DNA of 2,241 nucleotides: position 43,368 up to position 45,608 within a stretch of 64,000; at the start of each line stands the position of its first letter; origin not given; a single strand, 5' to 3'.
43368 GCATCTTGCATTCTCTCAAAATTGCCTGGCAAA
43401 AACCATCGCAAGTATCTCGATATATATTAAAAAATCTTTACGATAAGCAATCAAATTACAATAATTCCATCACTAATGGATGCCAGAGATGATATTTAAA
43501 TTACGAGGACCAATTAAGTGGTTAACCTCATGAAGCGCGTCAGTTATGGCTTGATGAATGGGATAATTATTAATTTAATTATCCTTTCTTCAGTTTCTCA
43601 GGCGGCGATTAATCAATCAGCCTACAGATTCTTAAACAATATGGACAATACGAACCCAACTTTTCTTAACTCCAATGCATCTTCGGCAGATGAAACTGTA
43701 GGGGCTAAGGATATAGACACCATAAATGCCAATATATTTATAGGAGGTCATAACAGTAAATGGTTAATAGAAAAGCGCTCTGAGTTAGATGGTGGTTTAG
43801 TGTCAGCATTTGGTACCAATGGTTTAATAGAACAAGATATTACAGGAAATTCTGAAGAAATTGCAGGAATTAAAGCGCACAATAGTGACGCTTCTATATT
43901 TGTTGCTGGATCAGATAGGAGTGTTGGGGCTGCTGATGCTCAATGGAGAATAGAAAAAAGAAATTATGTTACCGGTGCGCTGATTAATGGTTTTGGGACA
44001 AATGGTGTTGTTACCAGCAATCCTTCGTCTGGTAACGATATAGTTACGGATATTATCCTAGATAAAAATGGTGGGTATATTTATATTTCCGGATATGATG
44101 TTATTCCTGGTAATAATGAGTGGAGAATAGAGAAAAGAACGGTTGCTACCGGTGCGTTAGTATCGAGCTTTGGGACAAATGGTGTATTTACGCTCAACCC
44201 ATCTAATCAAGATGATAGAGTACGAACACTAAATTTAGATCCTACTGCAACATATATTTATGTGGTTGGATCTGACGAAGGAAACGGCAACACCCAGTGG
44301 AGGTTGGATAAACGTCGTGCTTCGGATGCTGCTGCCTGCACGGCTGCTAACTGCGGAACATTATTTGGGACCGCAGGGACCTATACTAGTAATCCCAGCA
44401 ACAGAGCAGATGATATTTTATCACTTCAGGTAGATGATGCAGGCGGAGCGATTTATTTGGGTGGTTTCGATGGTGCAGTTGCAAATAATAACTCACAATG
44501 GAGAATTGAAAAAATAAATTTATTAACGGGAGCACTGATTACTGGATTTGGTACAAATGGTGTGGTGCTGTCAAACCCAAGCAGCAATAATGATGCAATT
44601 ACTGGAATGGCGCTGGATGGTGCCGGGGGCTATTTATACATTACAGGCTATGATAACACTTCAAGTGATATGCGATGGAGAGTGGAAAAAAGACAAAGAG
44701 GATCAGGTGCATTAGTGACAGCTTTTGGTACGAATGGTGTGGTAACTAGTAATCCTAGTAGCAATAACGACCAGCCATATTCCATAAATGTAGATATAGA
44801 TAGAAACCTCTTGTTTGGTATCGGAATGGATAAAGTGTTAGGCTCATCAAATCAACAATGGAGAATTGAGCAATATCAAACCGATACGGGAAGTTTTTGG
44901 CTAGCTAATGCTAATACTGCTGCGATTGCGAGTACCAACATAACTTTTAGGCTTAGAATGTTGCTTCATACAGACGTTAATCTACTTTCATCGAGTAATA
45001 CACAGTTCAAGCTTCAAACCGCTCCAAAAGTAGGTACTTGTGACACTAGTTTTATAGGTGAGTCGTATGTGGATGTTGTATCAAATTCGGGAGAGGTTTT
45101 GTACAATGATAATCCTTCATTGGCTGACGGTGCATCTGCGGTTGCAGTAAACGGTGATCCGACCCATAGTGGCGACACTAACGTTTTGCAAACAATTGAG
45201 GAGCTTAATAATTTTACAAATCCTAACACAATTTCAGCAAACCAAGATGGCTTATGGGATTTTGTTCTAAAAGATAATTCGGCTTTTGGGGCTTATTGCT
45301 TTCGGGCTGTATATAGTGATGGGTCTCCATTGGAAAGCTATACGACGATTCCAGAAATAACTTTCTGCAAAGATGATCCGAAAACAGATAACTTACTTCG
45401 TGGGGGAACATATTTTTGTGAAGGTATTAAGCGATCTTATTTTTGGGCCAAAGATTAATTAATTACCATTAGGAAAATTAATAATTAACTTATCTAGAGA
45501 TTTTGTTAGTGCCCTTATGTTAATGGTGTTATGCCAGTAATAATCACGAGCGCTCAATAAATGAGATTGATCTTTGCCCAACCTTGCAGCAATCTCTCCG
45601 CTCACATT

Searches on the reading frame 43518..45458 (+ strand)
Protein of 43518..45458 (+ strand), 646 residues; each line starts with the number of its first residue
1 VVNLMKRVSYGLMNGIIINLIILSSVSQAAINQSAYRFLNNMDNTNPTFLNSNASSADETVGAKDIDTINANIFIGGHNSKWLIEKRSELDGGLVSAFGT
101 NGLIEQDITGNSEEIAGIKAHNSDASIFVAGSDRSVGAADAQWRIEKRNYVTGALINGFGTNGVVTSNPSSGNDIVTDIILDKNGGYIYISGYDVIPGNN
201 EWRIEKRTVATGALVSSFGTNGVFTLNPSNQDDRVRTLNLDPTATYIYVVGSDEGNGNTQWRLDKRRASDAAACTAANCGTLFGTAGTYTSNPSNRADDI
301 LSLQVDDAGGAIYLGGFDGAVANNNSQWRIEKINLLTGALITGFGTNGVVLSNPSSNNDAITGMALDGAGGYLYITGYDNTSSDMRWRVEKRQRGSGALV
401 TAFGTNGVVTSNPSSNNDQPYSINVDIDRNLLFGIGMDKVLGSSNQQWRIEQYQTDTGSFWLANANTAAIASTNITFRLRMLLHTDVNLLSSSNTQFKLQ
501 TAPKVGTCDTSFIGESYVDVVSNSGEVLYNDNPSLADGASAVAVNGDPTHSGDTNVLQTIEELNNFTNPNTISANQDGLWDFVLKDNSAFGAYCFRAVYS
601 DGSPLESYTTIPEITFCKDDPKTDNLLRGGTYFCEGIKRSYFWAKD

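Call 81: search_protein_families(library=pfam, proteins=[window:43518-45458:+], max_evalue=0.0001)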
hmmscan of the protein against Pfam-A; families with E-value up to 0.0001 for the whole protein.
window:43518-45458:+ (646 aa): 1 family
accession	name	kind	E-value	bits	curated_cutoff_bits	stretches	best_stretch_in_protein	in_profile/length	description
PF15926.10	RNF220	-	3.8e-07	30.5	26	0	384-434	159-209/249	E3 ubiquitin-protein ligase RNF220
